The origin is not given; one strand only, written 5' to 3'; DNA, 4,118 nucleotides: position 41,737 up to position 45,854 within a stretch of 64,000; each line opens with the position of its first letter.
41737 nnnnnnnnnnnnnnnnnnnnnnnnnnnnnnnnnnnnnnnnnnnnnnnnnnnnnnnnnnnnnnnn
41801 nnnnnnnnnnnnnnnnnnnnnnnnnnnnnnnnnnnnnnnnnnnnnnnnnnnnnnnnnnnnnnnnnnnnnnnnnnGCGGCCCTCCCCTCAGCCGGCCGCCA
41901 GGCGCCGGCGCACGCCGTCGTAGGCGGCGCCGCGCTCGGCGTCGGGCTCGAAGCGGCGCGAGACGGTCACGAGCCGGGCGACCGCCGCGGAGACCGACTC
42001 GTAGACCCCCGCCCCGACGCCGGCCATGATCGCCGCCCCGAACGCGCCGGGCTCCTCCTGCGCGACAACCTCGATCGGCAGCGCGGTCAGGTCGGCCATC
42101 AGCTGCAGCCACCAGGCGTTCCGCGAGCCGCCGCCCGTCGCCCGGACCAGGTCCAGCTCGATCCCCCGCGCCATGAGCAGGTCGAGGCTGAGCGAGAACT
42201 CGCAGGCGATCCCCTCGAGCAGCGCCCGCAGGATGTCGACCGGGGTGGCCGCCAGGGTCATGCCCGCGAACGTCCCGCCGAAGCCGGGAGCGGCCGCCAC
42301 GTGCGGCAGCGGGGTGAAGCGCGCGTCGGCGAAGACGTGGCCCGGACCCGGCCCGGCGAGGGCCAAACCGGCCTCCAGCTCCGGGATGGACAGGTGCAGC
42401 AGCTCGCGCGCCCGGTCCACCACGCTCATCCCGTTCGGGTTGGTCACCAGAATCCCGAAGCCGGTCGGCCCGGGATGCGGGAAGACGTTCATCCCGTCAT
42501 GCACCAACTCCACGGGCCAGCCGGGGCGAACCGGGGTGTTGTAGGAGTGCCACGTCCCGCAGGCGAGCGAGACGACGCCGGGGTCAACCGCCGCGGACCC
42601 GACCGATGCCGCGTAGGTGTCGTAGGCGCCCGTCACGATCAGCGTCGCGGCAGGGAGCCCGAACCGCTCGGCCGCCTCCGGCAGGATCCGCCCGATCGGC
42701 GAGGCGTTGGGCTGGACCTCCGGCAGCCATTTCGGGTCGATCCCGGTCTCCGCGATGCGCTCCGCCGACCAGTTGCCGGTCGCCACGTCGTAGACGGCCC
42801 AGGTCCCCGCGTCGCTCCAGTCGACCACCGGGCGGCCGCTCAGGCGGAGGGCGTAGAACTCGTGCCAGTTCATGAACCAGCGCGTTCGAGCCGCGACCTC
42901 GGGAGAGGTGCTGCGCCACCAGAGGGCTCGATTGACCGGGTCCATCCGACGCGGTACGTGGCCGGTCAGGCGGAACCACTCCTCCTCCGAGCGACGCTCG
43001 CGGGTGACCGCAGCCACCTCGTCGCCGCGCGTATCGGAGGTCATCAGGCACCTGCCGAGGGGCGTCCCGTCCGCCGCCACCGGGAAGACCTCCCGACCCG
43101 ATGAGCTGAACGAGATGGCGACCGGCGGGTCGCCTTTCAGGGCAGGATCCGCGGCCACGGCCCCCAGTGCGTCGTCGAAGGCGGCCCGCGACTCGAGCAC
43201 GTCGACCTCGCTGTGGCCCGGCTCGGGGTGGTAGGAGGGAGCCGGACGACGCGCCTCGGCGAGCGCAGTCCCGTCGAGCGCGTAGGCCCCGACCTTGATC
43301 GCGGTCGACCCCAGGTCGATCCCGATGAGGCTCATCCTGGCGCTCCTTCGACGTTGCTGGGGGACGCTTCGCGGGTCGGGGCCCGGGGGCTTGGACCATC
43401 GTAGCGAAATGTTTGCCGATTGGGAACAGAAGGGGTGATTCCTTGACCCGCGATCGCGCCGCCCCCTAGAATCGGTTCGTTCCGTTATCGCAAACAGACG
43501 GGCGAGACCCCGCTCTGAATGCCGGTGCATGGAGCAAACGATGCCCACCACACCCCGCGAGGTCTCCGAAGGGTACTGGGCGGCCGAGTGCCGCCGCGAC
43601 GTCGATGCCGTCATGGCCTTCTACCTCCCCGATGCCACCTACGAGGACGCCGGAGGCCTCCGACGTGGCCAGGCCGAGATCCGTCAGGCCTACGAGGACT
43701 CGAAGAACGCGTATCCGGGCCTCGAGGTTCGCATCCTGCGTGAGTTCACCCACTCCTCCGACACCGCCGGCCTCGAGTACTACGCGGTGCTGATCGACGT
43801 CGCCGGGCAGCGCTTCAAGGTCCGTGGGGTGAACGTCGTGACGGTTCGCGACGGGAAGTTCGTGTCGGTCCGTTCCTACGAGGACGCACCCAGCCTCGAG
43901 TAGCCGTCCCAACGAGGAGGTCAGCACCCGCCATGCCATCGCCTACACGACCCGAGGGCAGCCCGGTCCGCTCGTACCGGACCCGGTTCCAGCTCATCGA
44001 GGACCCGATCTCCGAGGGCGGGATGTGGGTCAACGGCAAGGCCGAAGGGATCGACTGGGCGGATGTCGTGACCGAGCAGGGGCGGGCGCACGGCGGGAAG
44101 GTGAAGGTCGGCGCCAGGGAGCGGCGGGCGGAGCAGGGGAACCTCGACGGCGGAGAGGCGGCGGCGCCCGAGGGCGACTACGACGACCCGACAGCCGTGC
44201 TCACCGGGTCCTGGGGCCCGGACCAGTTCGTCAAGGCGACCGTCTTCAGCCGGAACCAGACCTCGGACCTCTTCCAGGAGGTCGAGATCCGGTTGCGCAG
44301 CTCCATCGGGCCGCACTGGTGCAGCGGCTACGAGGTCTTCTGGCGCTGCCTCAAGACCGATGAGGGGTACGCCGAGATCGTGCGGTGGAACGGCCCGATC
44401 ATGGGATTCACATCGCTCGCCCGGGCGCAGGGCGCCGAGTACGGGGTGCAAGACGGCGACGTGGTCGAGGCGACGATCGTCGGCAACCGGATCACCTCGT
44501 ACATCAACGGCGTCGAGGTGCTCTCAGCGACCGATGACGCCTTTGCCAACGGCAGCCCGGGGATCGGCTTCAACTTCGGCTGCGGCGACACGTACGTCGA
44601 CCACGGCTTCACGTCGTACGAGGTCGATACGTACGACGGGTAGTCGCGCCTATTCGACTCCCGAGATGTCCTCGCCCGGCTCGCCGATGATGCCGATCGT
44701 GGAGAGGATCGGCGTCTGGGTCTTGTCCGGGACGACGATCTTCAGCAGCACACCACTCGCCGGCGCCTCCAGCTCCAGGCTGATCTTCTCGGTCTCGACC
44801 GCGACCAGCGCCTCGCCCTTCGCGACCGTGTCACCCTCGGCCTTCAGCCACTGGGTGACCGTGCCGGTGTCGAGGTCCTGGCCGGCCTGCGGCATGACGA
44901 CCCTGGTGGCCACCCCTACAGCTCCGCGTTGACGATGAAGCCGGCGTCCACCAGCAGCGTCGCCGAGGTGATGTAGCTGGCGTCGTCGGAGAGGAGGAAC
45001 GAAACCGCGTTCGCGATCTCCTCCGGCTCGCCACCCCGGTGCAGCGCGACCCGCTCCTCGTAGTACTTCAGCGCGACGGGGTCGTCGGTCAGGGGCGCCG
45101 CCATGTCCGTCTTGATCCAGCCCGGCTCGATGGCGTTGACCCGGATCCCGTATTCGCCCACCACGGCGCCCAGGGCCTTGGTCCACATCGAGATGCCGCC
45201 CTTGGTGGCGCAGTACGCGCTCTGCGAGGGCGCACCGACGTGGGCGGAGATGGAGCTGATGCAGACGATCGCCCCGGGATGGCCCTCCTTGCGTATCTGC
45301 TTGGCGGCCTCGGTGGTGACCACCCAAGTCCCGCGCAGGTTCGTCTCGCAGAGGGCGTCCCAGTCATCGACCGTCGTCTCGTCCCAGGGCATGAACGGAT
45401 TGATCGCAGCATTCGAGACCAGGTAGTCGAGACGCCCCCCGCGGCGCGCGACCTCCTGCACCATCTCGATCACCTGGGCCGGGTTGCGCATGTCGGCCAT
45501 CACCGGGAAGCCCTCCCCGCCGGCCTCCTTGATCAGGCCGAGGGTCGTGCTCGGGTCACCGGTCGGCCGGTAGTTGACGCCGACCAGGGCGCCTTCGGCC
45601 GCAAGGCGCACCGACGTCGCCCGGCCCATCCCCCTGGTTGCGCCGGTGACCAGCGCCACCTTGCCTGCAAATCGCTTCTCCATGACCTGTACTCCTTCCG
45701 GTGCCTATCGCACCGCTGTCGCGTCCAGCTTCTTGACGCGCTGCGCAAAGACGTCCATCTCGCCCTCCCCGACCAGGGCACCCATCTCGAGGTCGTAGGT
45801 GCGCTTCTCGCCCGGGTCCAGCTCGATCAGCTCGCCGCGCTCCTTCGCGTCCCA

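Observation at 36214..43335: RuBisCO-like protein inside a kinase / triple DSD1 PLP-enzyme / cyclase-fold hydrolase operon with no characterised counterpart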

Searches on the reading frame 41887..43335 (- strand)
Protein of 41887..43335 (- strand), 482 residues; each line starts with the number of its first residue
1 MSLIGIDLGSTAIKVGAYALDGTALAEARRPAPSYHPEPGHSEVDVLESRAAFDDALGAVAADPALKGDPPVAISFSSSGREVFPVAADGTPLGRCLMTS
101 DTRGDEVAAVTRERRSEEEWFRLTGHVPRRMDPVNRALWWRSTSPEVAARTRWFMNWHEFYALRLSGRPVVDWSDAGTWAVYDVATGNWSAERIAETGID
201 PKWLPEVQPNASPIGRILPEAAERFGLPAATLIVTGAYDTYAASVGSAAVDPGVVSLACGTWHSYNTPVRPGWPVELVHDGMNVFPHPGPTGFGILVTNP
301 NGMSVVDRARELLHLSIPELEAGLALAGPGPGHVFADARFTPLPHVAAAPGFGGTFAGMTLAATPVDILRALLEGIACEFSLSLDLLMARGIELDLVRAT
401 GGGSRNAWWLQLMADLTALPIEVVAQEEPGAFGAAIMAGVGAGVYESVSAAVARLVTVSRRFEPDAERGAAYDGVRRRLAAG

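Call 7: search_protein_families(library=pfam, proteins=[window:41887-43335:-], max_evalue=0.01)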
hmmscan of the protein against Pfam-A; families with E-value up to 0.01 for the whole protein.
window:41887-43335:- (482 aa): 2 families
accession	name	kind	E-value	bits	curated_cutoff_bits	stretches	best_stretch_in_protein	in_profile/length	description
PF00370.27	FGGY_N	-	1.4e-35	123.5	28.8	1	4-246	3-245/245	FGGY family of carbohydrate kinases, N-terminal domain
PF02782.22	FGGY_C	-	3.1e-21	76.5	27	1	327-441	82-197/198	FGGY family of carbohydrate kinases, C-terminal domain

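Call 8: search_protein_families(library=ncbifam, proteins=[window:41887-43335:-], max_evalue=0.01)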
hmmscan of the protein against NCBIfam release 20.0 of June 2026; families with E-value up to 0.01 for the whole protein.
window:41887-43335:- (482 aa): 12 families
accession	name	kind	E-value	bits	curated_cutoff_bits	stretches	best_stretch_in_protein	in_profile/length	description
TIGR01312.1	XylB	equivalog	3.3e-58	197.4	380.25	1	4-478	1-475/481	xylulokinase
TIGR01314.1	gntK_FGGY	equivalog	2.1e-37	128.8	648.55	2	3-262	2-260/505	gluconokinase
NF008187.0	PRK10939.1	equivalog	2e-35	122.4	528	2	5-262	8-267/521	autoinducer-2 kinase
NF011601.0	PRK15027.1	equivalog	5.9e-29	100.8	912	1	4-476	3-469/484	xylulokinase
TIGR02628.1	fuculo_kin_coli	equivalog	6.7e-28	97.8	470.9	2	354-464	353-464/465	L-fuculokinase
NF003154.0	PRK04123.1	equivalog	1e-25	90.5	428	2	352-474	401-525/554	ribulokinase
TIGR01311.1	glycerol_kin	equivalog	8.1e-21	73.9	590.35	2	354-467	361-475/496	glycerol kinase GlpK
TIGR01234.1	L-ribulokinase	equivalog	6e-20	71.5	583.25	1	353-476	395-520/536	ribulokinase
NF000756.0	PRK00047.1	subfamily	2e-18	66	498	2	353-468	362-477/502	glycerol kinase GlpK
TIGR02627.1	rhamnulo_kin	equivalog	1.4e-10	40.3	527.95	1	87-263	84-255/454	rhamnulokinase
TIGR01315.1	5C_CHO_kinase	subfamily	2.1e-10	39.9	408.7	1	371-468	421-518/541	FGGY family pentulose kinase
NF007925.0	PRK10640.1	equivalog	2.1e-10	39.6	639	1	68-263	71-261/489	rhamnulokinase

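Call 45: search_solved_structures(query=window:41887-43335:-, max_evalue=1e-20)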
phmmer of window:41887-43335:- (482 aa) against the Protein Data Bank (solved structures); distinct sequences matched with E-value up to 1e-20: 5.
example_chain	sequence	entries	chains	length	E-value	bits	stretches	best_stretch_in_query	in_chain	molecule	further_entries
2itm_A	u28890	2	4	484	1.3e-28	103.6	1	4-476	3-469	Xylulose kinase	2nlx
5ya0_A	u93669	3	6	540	2.7e-28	102.5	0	3-286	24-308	Autoinducer-2 kinase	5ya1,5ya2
3gbt_A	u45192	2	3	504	6.9e-28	101.1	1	3-473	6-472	Gluconate kinase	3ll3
5vm1_A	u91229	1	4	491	1.2e-25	93.8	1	4-478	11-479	Xylulokinase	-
3ifr_A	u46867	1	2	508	5.5e-23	84.9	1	3-479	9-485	Carbohydrate kinase, FGGY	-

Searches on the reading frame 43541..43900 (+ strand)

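Call 73: search_protein_families(library=pfam, proteins=[window:43541-43900:+], max_evalue=0.001)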
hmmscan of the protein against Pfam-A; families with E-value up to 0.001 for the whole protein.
window:43541-43900:+ (120 aa): 3 families
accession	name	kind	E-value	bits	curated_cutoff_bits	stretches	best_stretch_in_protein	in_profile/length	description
PF12680.13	SnoaL_2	-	3.9e-15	56.7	27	1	11-109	3-101/102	SnoaL-like domain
PF07366.18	SnoaL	-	4.2e-08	33.5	28.4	1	17-116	10-119/126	SnoaL-like polyketide cyclase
PF14534.12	DUF4440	-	4.6e-07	30.7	25.2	1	6-99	2-95/107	Domain of unknown function (DUF4440)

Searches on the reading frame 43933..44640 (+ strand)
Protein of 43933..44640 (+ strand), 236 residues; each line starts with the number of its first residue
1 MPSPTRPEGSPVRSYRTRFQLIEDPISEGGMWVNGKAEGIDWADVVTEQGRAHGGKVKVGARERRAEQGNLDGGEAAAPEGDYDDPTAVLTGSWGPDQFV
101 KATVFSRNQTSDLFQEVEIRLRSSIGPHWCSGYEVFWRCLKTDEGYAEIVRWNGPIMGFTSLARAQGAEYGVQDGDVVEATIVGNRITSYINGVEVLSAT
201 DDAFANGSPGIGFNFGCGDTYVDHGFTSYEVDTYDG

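Call 42: search_protein_families(library=ncbifam, proteins=[window:43933-44640:+], max_evalue=0.00001)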
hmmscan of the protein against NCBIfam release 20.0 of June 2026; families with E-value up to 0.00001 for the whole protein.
seq(236 aa): 0 families

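Call 47: find_homologous_proteins(query=window:43933-44640:+, max_evalue=0.001)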
Query window:43933-44640:+ (236 aa): 2088 proteins with E <= 0.001 among 2629 candidates; the best 120 are listed.
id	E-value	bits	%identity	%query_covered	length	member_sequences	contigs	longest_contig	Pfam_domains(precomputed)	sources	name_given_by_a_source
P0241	3.4e-151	520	94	100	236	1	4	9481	-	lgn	-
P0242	5.6e-148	509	93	100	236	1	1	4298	-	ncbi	ncbi:MAG: hypothetical protein ACHQNA_08465 [Acidimicrobiales bacterium]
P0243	2.3e-145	501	91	100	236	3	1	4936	-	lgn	-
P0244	1.7e-140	485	90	99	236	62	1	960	-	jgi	jgi:hypothetical protein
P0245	4.2e-140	483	88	100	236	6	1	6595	-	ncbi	-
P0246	2.4e-139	481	87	100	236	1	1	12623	-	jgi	jgi:hypothetical protein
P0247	3.5e-139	480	88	100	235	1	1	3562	-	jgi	jgi:hypothetical protein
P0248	7.5e-129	447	82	100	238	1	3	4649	-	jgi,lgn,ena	-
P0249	4.9e-126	437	79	100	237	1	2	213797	-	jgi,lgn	jgi:hypothetical protein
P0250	7.0e-124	430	80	100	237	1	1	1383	-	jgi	jgi:hypothetical protein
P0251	1.8e-122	426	81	98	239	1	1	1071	-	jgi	jgi:hypothetical protein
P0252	3.1e-121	422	89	86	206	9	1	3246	-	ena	-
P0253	2.6e-120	419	78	98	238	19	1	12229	-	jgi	jgi:hypothetical protein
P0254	4.7e-120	418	78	98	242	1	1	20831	-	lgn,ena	-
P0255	4.5e-117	408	76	98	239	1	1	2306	-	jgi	jgi:hypothetical protein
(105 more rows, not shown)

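Call 57: predict_structure(alignment_id=A3)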
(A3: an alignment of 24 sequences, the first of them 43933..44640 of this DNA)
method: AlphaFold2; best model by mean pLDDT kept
length: 236 residues; sequences in the alignment: 24
mean_pLDDT: 70.1   pTM: 0.72
mean pLDDT of the five models: 70.1, 69.6, 68.8, 67.5, 66.3
residues with pLDDT >= 90: 88; 70-90: 57; 50-70: 21; < 50: 70
segments of 3 or more residues with pLDDT < 50: 22-84, 216-220
pLDDT, mean of each block of 10 residues (from residue 1): 66 81 37 28 33 28 30 36 54 88 82 81 79 93 94 83 97 95 96 96 91 57 75 87
secondary structure, 60 per line:
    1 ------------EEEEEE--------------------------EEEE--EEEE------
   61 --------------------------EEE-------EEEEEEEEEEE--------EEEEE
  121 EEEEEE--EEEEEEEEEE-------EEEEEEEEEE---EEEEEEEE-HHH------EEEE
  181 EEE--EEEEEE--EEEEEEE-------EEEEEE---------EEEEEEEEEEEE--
elements in order: E13-18 E45-48 E51-54 E87-89 E97-107 E116-126 E129-138 E146-155 E159-166 E177-183 E186-191 E194-200 E208-213 E223-234

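Call 60: fold_search(model_id=the predicted structure, library=pdb)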
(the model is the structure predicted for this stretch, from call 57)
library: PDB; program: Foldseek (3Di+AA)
matches with E <= 10: 1548; with E <= 0.001: 213
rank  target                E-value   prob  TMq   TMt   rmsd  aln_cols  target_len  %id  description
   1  4b1m_C                3.1e-06  1.00  0.44  0.63   4.8       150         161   15  CARBOHYDRATE BINDING MODULE CBM66 FROM BACILLUS SUBTILIS (released 2012-12-12)
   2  3zr5_A                3.3e-06  1.00  0.54  0.22   9.0       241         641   14  STRUCTURE OF GALACTOCEREBROSIDASE FROM MOUSE (released 2011-09-28)
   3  4azz_A                5.0e-06  1.00  0.45  0.62   5.4       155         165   14  Carbohydrate binding module CBM66 from Bacillus subtilis (released 2012-07-25)
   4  4b1m_A                6.1e-06  1.00  0.44  0.62   5.2       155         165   15  CARBOHYDRATE BINDING MODULE CBM66 FROM BACILLUS SUBTILIS (released 2012-12-12)
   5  4b1l                  1.1e-05  1.00  0.44  0.63   5.4       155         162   14  CARBOHYDRATE BINDING MODULE CBM66 FROM BACILLUS SUBTILIS (released 2012-12-12)
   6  4b1m_B                1.6e-05  1.00  0.45  0.62   5.4       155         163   14  CARBOHYDRATE BINDING MODULE CBM66 FROM BACILLUS SUBTILIS (released 2012-12-12)
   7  2d6o_X                1.7e-05  1.00  0.42  0.60   5.2       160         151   12  Crystal structure of mouse galectin-9 N-terminal CRD in complex with N-acetyllactosamine dimer (released 2006-09-26)
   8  5nxb_A                1.9e-05  1.00  0.56  0.22   9.3       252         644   14  Mouse galactocerebrosidase in complex with saposin A (released 2017-05-24)
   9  6n3r_A                2.1e-05  1.00  0.43  0.68   7.3       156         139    8  Sheep Galectin-11 (LGALS11) complex with galactose (released 2020-05-20)
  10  6n3r_C                2.2e-05  1.00  0.39  0.62   5.0       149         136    9  Sheep Galectin-11 (LGALS11) complex with galactose (released 2020-05-20)
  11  2d6m_A                2.4e-05  1.00  0.41  0.58   5.2       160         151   11  Crystal structure of mouse galectin-9 N-terminal CRD in complex with lactose (released 2006-09-26)
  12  6fof_F                2.5e-05  1.00  0.40  0.57   4.2       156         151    9  Crystal structure of a crystallized variant of h-Gal3: Gal-3[NTS/VII-IX] (released 2018-07-18)
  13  3d6e_A                2.9e-05  1.00  0.42  0.52   5.5       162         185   10  Crystal structure of the engineered 1,3-1,4-beta-glucanase protein from Bacillus licheniformis (released 2009-05-19)
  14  2zhn_A                2.9e-05  1.00  0.40  0.59   7.0       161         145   12  Crystal structure of human galectin-9 N-terminal CRD in complex with N-acetyllactosamine trimer (crystal 2) (released 2008-12-30)
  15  6n44_F                3.0e-05  1.00  0.40  0.64   4.9       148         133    8  Sheep Galectin-11 (LGALS11) complex with glycerol (released 2020-05-20)
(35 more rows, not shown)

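Call 73: search_protein_families(library=pfam, proteins=[window:43933-44640:+], max_evalue=0.001)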
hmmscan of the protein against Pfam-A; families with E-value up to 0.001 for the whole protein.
window:43933-44640:+ (236 aa): 0 families

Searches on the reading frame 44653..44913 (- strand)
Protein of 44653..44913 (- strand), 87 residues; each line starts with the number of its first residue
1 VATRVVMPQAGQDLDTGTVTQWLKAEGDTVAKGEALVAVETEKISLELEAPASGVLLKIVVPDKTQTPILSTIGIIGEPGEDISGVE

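Call 42: search_protein_families(library=ncbifam, proteins=[window:44653-44913:-], max_evalue=0.00001)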
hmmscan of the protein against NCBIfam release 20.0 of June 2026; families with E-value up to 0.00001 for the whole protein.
seq(87 aa): 8 families
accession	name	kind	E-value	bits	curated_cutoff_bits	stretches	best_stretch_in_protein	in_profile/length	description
NF011457.0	PRK14875.1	equivalog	3.5e-19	69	307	1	2-79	3-80/372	acetoin dehydrogenase dihydrolipoyllysine-residue acetyltransferase subunit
TIGR02927.1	SucB_Actino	equivalog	8.6e-19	67.7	423.45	1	2-84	2-84/579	2-oxoglutarate dehydrogenase, E2 component, dihydrolipoamide succinyltransferase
TIGR01349.1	PDHac_trf_mito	equivalog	1.9e-14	53.7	445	1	5-84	2-82/437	pyruvate dehydrogenase complex dihydrolipoamide acetyltransferase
NF004309.0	PRK05704.1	equivalog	6.7e-14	52.1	449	1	3-79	3-79/408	2-oxoglutarate dehydrogenase complex dihydrolipoyllysine-residue succinyltransferase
NF008854.0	PRK11892.1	equivalog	1.3e-13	50.5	454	1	2-84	2-85/464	pyruvate dehydrogenase complex E1 component subunit beta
NF008814.0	PRK11854.1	equivalog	2.3e-13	49.5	722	1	3-73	3-71/637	pyruvate dehydrogenase complex dihydrolipoyllysine-residue acetyltransferase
TIGR01347.1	sucB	equivalog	6.4e-13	48.7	378.65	1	5-78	3-76/404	dihydrolipoyllysine-residue succinyltransferase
TIGR01348.1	PDHac_trf_long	equivalog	4.3e-08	32.2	552.1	1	5-63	158-217/587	dihydrolipoyllysine-residue acetyltransferase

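Call 73: search_protein_families(library=pfam, proteins=[window:44653-44913:-], max_evalue=0.001)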
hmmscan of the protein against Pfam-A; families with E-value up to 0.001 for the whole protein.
window:44653-44913:- (87 aa): 1 family
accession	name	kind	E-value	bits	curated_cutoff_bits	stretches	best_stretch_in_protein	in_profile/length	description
PF00364.28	Biotin_lipoyl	-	8.8e-16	58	22.1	1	4-64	2-61/73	Biotin-requiring enzyme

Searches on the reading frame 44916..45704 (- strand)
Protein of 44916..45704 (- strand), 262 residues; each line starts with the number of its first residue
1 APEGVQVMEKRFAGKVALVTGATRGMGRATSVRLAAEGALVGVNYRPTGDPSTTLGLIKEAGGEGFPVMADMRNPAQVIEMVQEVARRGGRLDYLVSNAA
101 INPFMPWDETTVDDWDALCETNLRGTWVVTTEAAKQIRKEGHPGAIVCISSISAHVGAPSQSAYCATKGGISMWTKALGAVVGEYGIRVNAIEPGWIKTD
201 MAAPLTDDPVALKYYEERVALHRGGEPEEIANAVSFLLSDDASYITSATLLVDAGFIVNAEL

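Call 7: search_protein_families(library=pfam, proteins=[window:44916-45704:-], max_evalue=0.01)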
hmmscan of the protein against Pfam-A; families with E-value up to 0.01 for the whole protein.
window:44916-45704:- (262 aa): 4 families
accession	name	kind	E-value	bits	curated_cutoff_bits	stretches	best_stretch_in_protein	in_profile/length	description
PF13561.12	adh_short_C2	-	1.4e-59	202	27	1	21-256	1-235/236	Enoyl-(Acyl carrier protein) reductase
PF00106.31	adh_short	-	4.7e-47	160.4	26.6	1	15-208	1-193/195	short chain dehydrogenase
PF08659.16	KR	-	5.4e-13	49.7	22.6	1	17-167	3-152/180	KR domain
PF01370.27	Epimerase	-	0.0095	15.8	20.9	0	17-158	1-121/240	NAD dependent epimerase/dehydratase family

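Call 8: search_protein_families(library=ncbifam, proteins=[window:44916-45704:-], max_evalue=0.01)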
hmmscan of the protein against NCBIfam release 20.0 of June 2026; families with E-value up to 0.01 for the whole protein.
window:44916-45704:- (262 aa): 232 families (the best 25 are shown)
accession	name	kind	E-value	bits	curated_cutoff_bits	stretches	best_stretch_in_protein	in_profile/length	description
NF047923.1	pyridox_DH_SDR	equivalog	1.9e-59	201.2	325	1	13-257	2-241/243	pyridoxal 4-dehydrogenase, SDR-type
NF053807.1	RhamDHLra1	equivalog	8.3e-58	196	400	1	13-259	3-250/252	L-rhamnose 1-dehydrogenase Lra1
NF052558.1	MBtsdlDhBudC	equivalog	4.1e-56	190.3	270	1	12-256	1-241/250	meso-2,3-butanediol dehydrogenase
NF005559.1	PRK07231.1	subfamily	2.7e-55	187.6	215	1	11-257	1-248/249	glucose 1-dehydrogenase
NF004818.0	PRK06172.1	equivalog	1.1e-54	185.4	336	1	8-257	1-251/253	SDR family oxidoreductase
TIGR01830.1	3oxo_ACP_reduc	equivalog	1.6e-54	185.2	297.75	1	17-256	1-238/239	3-oxoacyl-[acyl-carrier-protein] reductase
NF004791.0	PRK06138.1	equivalog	2e-54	184.5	312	1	11-257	2-250/252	SDR family oxidoreductase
NF004198.0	PRK05653.1-3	equivalog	1.9e-52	178.2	296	1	10-256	3-246/248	3-oxoacyl-ACP reductase FabG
NF009466.0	PRK12826.1-2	subfamily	5.9e-52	176.6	222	1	15-257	4-245/248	3-oxoacyl-ACP reductase FabG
NF004778.0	PRK06124.1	equivalog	1.3e-50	172.2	303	1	12-258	9-254/256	SDR family oxidoreductase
TIGR03971.1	SDR_subfam_1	subfamily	1.8e-50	171.8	300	1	12-258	1-270/271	mycofactocin-coupled SDR family oxidoreductase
NF006493.1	PRK08936.1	subfamily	3.7e-50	170.6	420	1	10-256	3-250/261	glucose-1-dehydrogenase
NF041159.1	Rham_dhyd_Thplmales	equivalog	1.5e-49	168.8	450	1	11-259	2-251/253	L-rhamnose 1-dehydrogenase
NF004197.0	PRK05653.1-1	equivalog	5.6e-49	167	332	1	8-257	1-247/249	3-oxoacyl-ACP reductase FabG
NF004199.0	PRK05653.1-4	equivalog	1.3e-48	165.7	301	1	11-257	2-246/247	3-oxoacyl-ACP reductase FabG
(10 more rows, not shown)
